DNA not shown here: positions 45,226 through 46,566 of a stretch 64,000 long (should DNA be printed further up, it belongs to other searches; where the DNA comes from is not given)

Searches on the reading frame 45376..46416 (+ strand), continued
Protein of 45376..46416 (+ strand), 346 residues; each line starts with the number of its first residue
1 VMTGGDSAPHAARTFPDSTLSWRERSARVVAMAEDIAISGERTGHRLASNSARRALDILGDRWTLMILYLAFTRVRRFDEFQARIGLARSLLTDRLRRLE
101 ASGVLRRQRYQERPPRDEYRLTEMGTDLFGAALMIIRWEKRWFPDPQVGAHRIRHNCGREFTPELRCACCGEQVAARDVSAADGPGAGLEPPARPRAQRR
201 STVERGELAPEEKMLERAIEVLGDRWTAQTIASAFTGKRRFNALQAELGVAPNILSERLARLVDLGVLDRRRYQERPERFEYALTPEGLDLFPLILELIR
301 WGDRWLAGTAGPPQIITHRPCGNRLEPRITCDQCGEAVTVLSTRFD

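Call 41: fold_search(model_id=the predicted structure, library=pdb)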
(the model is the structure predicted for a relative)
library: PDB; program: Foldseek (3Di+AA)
matches with E <= 10: 1409; with E <= 0.001: 8
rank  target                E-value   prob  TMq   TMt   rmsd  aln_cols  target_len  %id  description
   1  4gcv_B                1.6e-05  1.00  0.28  0.56   4.4       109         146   32  Structure of a Putative transcription factor (PA1374)from Pseudomonas aeruginosa (released 2013-07-24)
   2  4gcv_A                1.8e-05  1.00  0.28  0.55   4.5       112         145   31  Structure of a Putative transcription factor (PA1374)from Pseudomonas aeruginosa (released 2013-07-24)
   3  2f2e_B                4.8e-05  1.00  0.37  0.80   2.6       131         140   30  Crystal Structure of PA1607, a Putative Transcription Factor (released 2006-03-14)
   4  2f2e_A                8.1e-05  1.00  0.38  0.79   2.4       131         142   30  Crystal Structure of PA1607, a Putative Transcription Factor (released 2006-03-14)
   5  4gcv_E                3.3e-04  1.00  0.27  0.55   4.5       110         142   29  Structure of a Putative transcription factor (PA1374)from Pseudomonas aeruginosa (released 2013-07-24)
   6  4gcv_C                6.2e-04  1.00  0.27  0.54   4.6       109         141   29  Structure of a Putative transcription factor (PA1374)from Pseudomonas aeruginosa (released 2013-07-24)
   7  2fsw_A                7.6e-04  1.00  0.26  0.74   3.1        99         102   28  Crystal Structure of the Putative Transcriptional Regualator, MarR family from Porphyromonas gingivalis W83 (released 2006-03-07)
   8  1z7u_B                9.4e-04  1.00  0.27  0.68   5.4       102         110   26  Crystal Structure of the Putitive Transcriptional Regulator of MarR Family from Enterococcus faecalis V583 (released 2005-05-10)
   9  2fsw_B                1.0e-03  1.00  0.27  0.76   6.4       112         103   28  Crystal Structure of the Putative Transcriptional Regualator, MarR family from Porphyromonas gingivalis W83 (released 2006-03-07)
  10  4a5n_C                1.3e-03  1.00  0.27  0.80   1.8        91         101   28  Redoxregulator HypR in its reduced form (released 2012-01-11)
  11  1z7u_A                1.3e-03  1.00  0.27  0.70   5.3       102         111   26  Crystal Structure of the Putitive Transcriptional Regulator of MarR Family from Enterococcus faecalis V583 (released 2005-05-10)
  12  4a5n_A                1.4e-03  1.00  0.28  0.79   1.9        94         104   32  Redoxregulator HypR in its reduced form (released 2012-01-11)
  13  5hs8                  1.5e-03  1.00  0.26  0.72   4.6       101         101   27  Crystal structure of the diamide-treated YodB from B. subtilis (released 2016-08-17)
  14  4a5n_B                2.0e-03  1.00  0.28  0.79   1.8        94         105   32  Redoxregulator HypR in its reduced form (released 2012-01-11)
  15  5hs7_B                2.0e-03  1.00  0.27  0.80   2.6        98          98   28  Reduced form of the transcriptional regulator YodB from B. subtilis (released 2016-08-17)
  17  5hs7_A                2.6e-03  1.00  0.27  0.76   3.3       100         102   27  Reduced form of the transcriptional regulator YodB from B. subtilis (released 2016-08-17)
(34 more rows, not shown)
